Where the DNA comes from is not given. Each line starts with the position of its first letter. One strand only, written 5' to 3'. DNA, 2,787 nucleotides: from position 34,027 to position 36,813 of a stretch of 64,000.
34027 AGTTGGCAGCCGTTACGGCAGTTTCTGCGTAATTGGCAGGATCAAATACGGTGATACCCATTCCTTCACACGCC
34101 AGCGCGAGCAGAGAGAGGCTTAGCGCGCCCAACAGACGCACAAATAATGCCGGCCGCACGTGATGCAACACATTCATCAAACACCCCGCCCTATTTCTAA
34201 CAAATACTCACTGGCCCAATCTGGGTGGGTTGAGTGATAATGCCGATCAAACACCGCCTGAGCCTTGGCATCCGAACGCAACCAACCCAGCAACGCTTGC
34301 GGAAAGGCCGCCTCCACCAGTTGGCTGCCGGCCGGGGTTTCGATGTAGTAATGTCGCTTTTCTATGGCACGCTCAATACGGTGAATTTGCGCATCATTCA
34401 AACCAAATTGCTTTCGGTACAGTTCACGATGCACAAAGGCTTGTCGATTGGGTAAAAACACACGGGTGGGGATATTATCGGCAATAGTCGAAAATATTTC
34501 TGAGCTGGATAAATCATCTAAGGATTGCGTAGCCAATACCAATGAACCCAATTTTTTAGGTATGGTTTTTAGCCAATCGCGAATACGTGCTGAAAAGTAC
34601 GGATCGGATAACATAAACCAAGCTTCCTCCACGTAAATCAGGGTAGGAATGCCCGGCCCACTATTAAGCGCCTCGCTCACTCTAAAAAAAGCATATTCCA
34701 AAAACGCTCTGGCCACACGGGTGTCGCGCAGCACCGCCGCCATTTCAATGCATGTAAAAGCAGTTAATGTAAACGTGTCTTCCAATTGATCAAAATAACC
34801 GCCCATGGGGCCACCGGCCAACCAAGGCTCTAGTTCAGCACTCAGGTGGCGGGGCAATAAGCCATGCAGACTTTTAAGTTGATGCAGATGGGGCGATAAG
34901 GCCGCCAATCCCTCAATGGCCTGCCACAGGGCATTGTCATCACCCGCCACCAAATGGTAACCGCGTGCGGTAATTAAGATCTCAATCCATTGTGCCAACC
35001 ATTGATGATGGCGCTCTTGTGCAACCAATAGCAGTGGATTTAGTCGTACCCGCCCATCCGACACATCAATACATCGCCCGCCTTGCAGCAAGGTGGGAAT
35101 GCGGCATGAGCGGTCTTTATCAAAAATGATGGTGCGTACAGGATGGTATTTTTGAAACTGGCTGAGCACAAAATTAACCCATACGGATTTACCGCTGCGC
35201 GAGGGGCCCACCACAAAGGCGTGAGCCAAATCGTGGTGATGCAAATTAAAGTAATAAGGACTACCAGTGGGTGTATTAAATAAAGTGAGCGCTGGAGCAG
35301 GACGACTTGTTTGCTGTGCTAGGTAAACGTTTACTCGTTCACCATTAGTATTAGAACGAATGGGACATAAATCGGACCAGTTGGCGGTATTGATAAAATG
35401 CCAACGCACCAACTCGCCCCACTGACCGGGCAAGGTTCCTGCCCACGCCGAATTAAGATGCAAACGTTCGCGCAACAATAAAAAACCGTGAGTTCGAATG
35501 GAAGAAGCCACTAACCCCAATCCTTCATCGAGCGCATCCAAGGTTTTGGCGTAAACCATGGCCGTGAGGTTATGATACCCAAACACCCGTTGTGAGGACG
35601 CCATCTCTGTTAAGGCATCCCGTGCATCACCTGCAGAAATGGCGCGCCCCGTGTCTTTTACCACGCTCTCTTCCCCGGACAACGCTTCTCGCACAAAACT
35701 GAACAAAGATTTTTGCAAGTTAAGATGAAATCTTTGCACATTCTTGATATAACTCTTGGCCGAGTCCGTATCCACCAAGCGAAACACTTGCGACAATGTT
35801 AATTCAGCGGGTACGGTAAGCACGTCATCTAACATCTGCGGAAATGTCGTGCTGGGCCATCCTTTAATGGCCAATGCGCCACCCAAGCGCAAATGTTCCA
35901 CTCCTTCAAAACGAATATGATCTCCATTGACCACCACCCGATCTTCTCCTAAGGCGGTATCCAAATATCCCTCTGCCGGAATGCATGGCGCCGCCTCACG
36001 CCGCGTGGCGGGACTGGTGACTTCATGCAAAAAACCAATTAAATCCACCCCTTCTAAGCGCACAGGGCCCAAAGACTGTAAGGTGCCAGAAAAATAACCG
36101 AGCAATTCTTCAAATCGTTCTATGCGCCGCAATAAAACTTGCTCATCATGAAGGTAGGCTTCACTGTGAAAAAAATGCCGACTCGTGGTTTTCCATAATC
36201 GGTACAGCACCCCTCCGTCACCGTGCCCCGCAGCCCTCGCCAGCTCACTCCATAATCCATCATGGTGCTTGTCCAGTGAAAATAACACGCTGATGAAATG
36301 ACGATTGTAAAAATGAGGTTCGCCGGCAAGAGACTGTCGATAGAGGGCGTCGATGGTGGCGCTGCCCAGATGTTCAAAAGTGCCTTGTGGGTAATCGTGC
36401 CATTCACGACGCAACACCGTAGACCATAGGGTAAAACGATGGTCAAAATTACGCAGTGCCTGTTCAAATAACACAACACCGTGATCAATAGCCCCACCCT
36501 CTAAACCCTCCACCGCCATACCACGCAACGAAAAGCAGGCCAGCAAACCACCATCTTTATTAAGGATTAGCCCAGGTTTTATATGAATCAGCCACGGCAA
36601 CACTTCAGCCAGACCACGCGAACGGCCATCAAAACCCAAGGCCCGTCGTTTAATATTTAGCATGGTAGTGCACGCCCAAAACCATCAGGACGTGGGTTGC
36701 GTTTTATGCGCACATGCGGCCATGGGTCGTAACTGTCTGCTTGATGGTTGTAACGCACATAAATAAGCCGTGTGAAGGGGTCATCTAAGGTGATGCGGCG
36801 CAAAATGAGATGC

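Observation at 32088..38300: Orphan half type IV secretion operon (trbB-C-D-E-J-L only) embedded between housekeeping genes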

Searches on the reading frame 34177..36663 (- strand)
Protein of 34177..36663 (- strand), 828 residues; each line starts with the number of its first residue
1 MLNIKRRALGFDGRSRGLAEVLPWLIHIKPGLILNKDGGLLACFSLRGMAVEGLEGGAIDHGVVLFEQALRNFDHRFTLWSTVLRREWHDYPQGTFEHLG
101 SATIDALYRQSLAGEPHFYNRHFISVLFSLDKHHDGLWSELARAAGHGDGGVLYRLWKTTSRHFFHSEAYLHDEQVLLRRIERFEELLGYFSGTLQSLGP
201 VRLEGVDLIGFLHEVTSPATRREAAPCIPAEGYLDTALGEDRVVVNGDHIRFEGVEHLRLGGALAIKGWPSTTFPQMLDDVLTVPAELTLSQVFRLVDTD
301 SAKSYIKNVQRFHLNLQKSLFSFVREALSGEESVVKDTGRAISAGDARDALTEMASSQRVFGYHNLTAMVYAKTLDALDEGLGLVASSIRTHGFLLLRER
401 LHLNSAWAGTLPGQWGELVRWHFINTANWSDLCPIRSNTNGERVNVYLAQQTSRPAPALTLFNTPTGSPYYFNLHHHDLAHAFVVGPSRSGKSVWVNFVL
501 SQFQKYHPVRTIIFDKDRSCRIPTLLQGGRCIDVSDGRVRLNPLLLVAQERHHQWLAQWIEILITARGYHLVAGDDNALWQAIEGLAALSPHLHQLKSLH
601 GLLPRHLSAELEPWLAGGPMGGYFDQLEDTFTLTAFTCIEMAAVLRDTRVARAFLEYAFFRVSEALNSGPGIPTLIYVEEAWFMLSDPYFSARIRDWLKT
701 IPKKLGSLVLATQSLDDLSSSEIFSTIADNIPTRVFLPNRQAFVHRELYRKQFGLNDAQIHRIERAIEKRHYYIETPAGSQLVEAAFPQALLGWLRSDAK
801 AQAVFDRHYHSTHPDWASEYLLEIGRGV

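Call 3: search_protein_families(library=pfam, proteins=[window:34177-36663:-], max_evalue=0.01)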
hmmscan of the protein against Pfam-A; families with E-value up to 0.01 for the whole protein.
window:34177-36663:- (828 aa): 3 families
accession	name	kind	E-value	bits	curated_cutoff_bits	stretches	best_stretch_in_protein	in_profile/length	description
PF03135.19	CagE_TrbE_VirB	-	3.2e-11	44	21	2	346-415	129-199/204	CagE, TrbE, VirB family, component of type IV transporter system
PF19044.6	P-loop_TraG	-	4.2e-10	39.3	25.8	1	671-759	249-338/413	TraG P-loop domain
PF01580.24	FtsK_SpoIIIE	-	0.0019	18.1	24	1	457-508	18-69/221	FtsK/SpoIIIE family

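Call 4: search_protein_families(library=ncbifam, proteins=[window:34177-36663:-], max_evalue=0.01)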
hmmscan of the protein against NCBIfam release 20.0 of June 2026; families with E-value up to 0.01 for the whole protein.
window:34177-36663:- (828 aa): 10 families
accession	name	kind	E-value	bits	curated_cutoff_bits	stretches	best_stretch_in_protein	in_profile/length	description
NF010447.0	PRK13873.1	equivalog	5.9e-119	398.3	1020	1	13-808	9-775/815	conjugal transfer protein TrbE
TIGR00929.1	VirB4_CagE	subfamily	3.2e-118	396.1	643.1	1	15-774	5-734/792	VirB4 family type IV secretion/conjugal transfer ATPase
NF010473.0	PRK13898.1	equivalog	6.8e-74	249.3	1050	1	16-766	19-734/801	type IV secretion system ATPase VirB4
NF010404.0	PRK13830.1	subfamily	9.1e-74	248.6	810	1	259-823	243-805/818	conjugal transfer protein TrbE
NF010466.0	PRK13891.1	subfamily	1.9e-68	231.2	1322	1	263-823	278-840/852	conjugal transfer protein TrbE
NF010427.0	PRK13853.1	equivalog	5.7e-50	170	957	1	20-785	14-740/789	type IV secretion system protein VirB4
TIGR02746.1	TraC-F-type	equivalog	2.5e-16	58.8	567.05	1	363-764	318-734/800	type IV secretion system protein TraC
TIGR03783.1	Bac_Flav_CT_G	subfamily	3.6e-08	31.8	261.55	1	671-779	664-776/829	TraG family conjugative transposon ATPase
NF045975.1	VirB4_plasma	equivalog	0.00066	17.5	590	0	696-736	785-829/894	Mbov_0397 family ICE element conjugal transfer ATPase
NF033849.1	ser_rich_anae_1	subfamily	0.0048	14.3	650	1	463-521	743-807/1163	serine-rich protein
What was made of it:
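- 34177..36663 (-): trbE / virB4 ATPase (828 aa). NCBIfam TrbE 5.9e-119 and VirB4_CagE 3.2e-118 (call 4).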

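Call 8: find_homologous_proteins(query=window:34177-36663:-)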
Query window:34177-36663:- (828 aa): 67 proteins with E <= 0.001 among 8000 candidates.
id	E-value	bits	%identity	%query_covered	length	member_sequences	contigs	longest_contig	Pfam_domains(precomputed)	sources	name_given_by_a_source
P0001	0.0e+0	1829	96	100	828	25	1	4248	PF19044.7,PF27097.1,PF03135.20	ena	-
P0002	0.0e+0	1352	71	100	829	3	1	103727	PF19044.7,PF27097.1,PF03135.20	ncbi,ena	-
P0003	0.0e+0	1334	70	100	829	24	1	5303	PF19044.7,PF27097.1,PF03135.20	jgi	jgi:type IV secretion system protein VirB4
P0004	0.0e+0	1334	70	100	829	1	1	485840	PF19044.7,PF27097.1,PF03135.20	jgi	jgi:type IV secretion/conjugal transfer VirB4 family ATPase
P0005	0.0e+0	1328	69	100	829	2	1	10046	PF19044.7,PF27097.1,PF03135.20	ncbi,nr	ncbi:MAG: hypothetical protein KGK17_01790 [Betaproteobacteria bacterium]|nr:hypothetical protein [B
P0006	0.0e+0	1286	69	99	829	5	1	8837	PF19044.7,PF27097.1,PF03135.20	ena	-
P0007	0.0e+0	1273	67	100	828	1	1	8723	PF19044.7,PF27097.1,PF03135.20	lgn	-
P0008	0.0e+0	1267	68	100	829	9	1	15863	PF19044.7,PF27097.1,PF03135.20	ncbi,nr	ncbi:MAG: hypothetical protein KGQ63_00395 [Betaproteobacteria bacterium]|nr:hypothetical protein [B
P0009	0.0e+0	1266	67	100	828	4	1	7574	PF19044.7,PF27097.1,PF03135.20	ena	-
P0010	0.0e+0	1141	62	99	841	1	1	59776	PF19044.7,PF27097.1,PF03135.20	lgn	-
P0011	0.0e+0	1132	61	99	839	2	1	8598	PF19044.7,PF27097.1,PF11130.15,PF03135.20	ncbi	-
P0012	0.0e+0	1125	61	99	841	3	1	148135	PF19044.7,PF27097.1,PF03135.20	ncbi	-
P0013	0.0e+0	1088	58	100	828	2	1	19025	PF19044.7,PF27097.1,PF03135.20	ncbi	-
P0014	0.0e+0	1069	58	99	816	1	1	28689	PF19044.7,PF27097.1,PF03135.20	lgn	-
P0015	0.0e+0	1024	58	95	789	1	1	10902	PF19044.7,PF27097.1,PF03135.20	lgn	-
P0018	3.1e-282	957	55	96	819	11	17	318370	PF19044.7,PF27097.1,PF03135.20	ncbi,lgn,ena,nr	ncbi:MAG: hypothetical protein M0Z78_09195 [Betaproteobacteria bacterium]|nr:hypothetical protein [B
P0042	1.4e-208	713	42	100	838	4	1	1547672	PF27097.1,PF03135.20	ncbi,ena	-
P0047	1.9e-201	689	41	100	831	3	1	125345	PF19044.7,PF27097.1,PF03135.20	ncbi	ncbi:MAG: VirB4 family type IV secretion/conjugal transfer ATPase [Acidiferrobacter sp.]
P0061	2.8e-110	388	31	100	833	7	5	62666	PF19044.7,PF27097.1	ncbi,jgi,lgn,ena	jgi:type IV secretion/conjugal transfer VirB4 family ATPase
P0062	4.5e-66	242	28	96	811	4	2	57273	PF19044.7,PF27097.1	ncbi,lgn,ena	-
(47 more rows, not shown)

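Call 9: find_encoding_contigs(protein=P0004, flank=10000, max_places=2)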
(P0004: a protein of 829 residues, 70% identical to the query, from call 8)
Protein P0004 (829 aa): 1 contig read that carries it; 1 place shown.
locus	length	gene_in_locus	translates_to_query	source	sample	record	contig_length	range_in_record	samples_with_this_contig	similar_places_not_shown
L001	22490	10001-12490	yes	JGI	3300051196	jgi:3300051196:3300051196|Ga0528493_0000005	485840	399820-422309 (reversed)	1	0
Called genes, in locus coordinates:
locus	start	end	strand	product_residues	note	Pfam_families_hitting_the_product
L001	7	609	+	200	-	PF21176:RecR_HhH, PF02132:RecR_ZnF (weak), PF01751:Toprim, PF13662:Toprim_4, PF21175:RecR_C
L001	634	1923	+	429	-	PF02403:Seryl_tRNA_N, PF00587:tRNA-synt_2b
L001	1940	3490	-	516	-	PF00497:SBP_bac_3, PF01464:SLT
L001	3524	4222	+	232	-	PF01128:IspD, PF12804:NTP_transf_3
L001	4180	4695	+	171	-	PF02542:YgbB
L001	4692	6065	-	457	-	PF02878:PGM_PMM_I, PF02879:PGM_PMM_II, PF02880:PGM_PMM_III, PF00408:PGM_PMM_IV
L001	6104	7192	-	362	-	PF00561:Abhydrolase_1, PF12146:Hydrolase_4 (faint)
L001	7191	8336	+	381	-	PF01168:Ala_racemase_N, PF00842:Ala_racemase_C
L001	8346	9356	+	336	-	PF00437:T2SSE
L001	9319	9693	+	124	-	PF04956:TrbC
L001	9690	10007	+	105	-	PF05101:VirB3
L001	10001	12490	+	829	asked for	PF27097:VirB4_TrbE_N, PF03135:CagE_TrbE_VirB (weak), PF19044:P-loop_TraG (weak)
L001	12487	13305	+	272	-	-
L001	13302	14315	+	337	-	PF04610:TrbL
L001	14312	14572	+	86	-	-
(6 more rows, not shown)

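Call 10: find_encoding_contigs(protein=P0018, flank=10000, max_places=2)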
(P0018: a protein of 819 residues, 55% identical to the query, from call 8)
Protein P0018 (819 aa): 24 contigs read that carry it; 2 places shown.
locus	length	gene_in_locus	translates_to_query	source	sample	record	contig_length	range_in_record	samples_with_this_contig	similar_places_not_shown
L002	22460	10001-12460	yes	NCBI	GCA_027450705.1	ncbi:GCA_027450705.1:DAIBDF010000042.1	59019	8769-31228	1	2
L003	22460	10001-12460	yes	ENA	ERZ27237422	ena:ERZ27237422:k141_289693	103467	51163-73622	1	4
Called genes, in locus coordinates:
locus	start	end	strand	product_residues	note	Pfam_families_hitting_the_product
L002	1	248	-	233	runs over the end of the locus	PF01128:IspD, PF12804:NTP_transf_3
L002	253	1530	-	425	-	PF02403:Seryl_tRNA_N, PF00587:tRNA-synt_2b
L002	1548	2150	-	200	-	PF21176:RecR_HhH, PF02132:RecR_ZnF (weak), PF01751:Toprim, PF13662:Toprim_4, PF21175:RecR_C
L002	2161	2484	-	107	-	PF02575:YbaB_DNA_bd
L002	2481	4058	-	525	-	PF05496:RuvB_N (weak), PF13177:DNA_pol3_delta2, PF13604:AAA_30 (faint), PF00004:AAA, PF13401:AAA_22 (weak), PF22608:DNAX_ATPase_lid, PF12169:DNA_pol3_gamma3, PF12170:DNA_pol3_tau_5, +1 more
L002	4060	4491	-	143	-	PF09411:PagL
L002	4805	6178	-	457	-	PF02878:PGM_PMM_I, PF02879:PGM_PMM_II, PF02880:PGM_PMM_III, PF00408:PGM_PMM_IV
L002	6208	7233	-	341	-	PF00561:Abhydrolase_1, PF12146:Hydrolase_4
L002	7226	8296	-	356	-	PF01168:Ala_racemase_N, PF00842:Ala_racemase_C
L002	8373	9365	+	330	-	PF00437:T2SSE, PF27713:UCP018868 (faint)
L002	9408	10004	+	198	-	PF05101:VirB3 (weak)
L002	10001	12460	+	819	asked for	PF27097:VirB4_TrbE_N, PF03135:CagE_TrbE_VirB, PF19044:P-loop_TraG (weak)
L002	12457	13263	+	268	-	-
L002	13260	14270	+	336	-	PF04610:TrbL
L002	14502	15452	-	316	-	PF01075:Glyco_transf_9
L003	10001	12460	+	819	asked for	PF27097:VirB4_TrbE_N, PF03135:CagE_TrbE_VirB, PF19044:P-loop_TraG (weak)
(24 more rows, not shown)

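Call 11: find_encoding_contigs(protein=P0047, flank=10000, max_places=2)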
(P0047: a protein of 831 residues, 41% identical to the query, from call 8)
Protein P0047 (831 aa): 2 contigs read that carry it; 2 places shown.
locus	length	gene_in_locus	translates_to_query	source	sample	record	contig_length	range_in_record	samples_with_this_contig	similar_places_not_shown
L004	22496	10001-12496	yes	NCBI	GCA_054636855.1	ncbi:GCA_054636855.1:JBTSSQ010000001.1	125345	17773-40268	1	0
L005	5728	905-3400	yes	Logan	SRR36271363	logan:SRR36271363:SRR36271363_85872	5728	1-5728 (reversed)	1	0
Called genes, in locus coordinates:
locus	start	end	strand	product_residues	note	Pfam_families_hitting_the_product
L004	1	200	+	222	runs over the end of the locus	-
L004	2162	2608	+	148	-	PF13274:SocA_Panacea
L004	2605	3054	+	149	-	-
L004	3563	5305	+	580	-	-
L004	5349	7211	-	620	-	PF00920:ILVD_EDD_N, PF24877:ILV_EDD_C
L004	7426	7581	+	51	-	-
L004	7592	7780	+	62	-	PF14690:Zn_ribbon_ISL3 (weak)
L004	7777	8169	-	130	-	-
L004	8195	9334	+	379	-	PF00437:T2SSE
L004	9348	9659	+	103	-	PF04956:TrbC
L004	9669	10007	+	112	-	PF05101:VirB3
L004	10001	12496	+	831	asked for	PF27097:VirB4_TrbE_N, PF03135:CagE_TrbE_VirB (weak), PF19044:P-loop_TraG (weak)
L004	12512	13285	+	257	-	-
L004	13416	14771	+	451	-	PF04610:TrbL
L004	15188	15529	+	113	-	-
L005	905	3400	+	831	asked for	PF27097:VirB4_TrbE_N, PF03135:CagE_TrbE_VirB (weak), PF19044:P-loop_TraG (weak)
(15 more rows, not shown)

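Call 13: find_encoding_contigs(protein=P0042, flank=10000, max_places=1)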
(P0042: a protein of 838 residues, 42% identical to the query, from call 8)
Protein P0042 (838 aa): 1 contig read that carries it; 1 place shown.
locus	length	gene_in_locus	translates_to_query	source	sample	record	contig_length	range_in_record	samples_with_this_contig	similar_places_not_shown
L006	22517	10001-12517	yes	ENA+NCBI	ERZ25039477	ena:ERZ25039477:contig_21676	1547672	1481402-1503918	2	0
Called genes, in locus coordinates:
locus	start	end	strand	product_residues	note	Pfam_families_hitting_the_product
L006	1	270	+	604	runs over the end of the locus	PF02534:T4SS-DNA_transf (faint), PF10412:TrwB_AAD_bind, PF12696:TraG-D_C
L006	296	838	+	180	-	-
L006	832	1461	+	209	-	PF14348:DtrJ-like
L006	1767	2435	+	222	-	PF04335:VirB8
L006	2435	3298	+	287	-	PF03524:CagX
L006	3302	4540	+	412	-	PF03743:TrbI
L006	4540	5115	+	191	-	PF01464:SLT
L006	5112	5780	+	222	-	-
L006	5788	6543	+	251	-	-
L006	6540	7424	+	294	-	PF03524:CagX, PF09476:Pilus_CpaD (weak)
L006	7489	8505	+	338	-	PF00437:T2SSE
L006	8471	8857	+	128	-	PF04956:TrbC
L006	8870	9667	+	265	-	-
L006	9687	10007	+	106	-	PF05101:VirB3 (weak)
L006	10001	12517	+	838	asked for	PF27097:VirB4_TrbE_N, PF03135:CagE_TrbE_VirB (faint)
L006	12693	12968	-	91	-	-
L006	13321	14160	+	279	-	-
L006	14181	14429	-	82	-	-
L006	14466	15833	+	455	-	PF04610:TrbL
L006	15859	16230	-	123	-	PF13463:HTH_27 (weak), PF25212:HVO_A0114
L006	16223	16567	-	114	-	PF20126:TumE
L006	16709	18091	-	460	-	PF01609:DDE_Tnp_1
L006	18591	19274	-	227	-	-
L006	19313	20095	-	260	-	-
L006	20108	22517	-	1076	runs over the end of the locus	PF08447:PAS_3 (weak), PF00989:PAS (weak), PF13188:PAS_8, PF01590:GAF, PF13185:GAF_2, PF13492:GAF_3, PF00990:GGDEF, PF00563:EAL, +1 more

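Call 14: find_encoding_contigs(protein=P0061, flank=10000, max_places=1)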
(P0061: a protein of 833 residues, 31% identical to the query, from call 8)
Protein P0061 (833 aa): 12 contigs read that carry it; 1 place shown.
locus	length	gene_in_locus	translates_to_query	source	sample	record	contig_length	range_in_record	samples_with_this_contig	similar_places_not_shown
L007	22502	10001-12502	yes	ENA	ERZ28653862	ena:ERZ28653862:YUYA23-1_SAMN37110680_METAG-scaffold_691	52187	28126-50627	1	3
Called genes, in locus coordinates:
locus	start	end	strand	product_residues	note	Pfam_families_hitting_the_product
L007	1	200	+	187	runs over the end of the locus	-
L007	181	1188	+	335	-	PF08273:Zn_Ribbon_Prim (weak), PF23639:DUF7146, PF13362:Toprim_3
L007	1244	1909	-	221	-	-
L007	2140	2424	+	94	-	PF05247:FlhD (weak)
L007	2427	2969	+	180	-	-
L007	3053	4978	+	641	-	PF07514:TraI_2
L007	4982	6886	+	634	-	PF10412:TrwB_AAD_bind (weak), PF12696:TraG-D_C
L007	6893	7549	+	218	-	-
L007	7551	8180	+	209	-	PF14348:DtrJ-like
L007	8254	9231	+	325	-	PF00437:T2SSE, PF27713:UCP018868 (weak)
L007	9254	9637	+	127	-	PF04956:TrbC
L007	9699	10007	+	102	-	-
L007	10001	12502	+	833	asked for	PF27097:VirB4_TrbE_N, PF19044:P-loop_TraG (faint)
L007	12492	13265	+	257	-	PF13605:DUF4141 (weak)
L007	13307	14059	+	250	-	-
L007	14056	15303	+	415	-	PF04610:TrbL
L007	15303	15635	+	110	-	-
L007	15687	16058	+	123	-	-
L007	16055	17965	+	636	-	PF05496:RuvB_N (faint), PF05673:DUF815 (faint), PF13191:AAA_16 (weak), PF25199:nSTAND_NTPase5 (faint), PF01057:Parvo_NS1 (faint), PF06068:TIP49 (faint), PF00004:AAA, PF00004:AAA, +4 more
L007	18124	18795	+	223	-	PF04335:VirB8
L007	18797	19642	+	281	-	PF03524:CagX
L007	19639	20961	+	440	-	PF03743:TrbI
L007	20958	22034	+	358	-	PF03524:CagX, PF10671:TcpQ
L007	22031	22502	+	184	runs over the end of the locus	PF10671:TcpQ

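Call 15: find_encoding_contigs(protein=P0062, flank=10000, max_places=1)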
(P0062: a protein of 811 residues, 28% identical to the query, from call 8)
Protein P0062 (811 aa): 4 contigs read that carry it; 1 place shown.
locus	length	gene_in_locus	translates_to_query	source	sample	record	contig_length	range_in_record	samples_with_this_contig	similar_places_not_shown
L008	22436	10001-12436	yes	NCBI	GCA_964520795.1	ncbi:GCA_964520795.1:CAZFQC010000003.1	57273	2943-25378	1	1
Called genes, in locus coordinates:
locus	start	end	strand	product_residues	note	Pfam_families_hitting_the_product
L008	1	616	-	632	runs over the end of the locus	-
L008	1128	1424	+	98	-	PF05284:DUF736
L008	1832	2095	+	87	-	PF12728:HTH_17 (weak)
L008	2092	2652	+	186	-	PF11000:DUF2840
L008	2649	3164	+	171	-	PF10502:Peptidase_S26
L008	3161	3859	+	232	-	PF01464:SLT, PF13406:SLT_2 (faint)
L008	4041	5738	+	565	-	PF11843:DUF3363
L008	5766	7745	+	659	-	PF02534:T4SS-DNA_transf, PF10412:TrwB_AAD_bind, PF12696:TraG-D_C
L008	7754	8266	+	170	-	-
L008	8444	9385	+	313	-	PF00437:T2SSE, PF27713:UCP018868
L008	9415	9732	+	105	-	PF04956:TrbC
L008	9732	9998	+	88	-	PF05101:VirB3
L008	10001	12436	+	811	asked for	PF27097:VirB4_TrbE_N, PF19044:P-loop_TraG (weak)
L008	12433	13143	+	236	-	-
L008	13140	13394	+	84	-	PF20084:TrbK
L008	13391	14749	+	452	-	PF04610:TrbL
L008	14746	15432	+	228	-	PF04335:VirB8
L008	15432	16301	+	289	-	PF03524:CagX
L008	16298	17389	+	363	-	PF03743:TrbI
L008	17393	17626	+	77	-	PF10038:DUF2274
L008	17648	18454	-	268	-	PF14279:HNH_5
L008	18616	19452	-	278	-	PF00126:HTH_1, PF03466:LysR_substrate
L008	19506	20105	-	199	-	PF00392:GntR (weak)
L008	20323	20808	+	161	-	-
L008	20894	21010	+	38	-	-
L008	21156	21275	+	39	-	-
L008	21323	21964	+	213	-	PF13471:Transglut_core3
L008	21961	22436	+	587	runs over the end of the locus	-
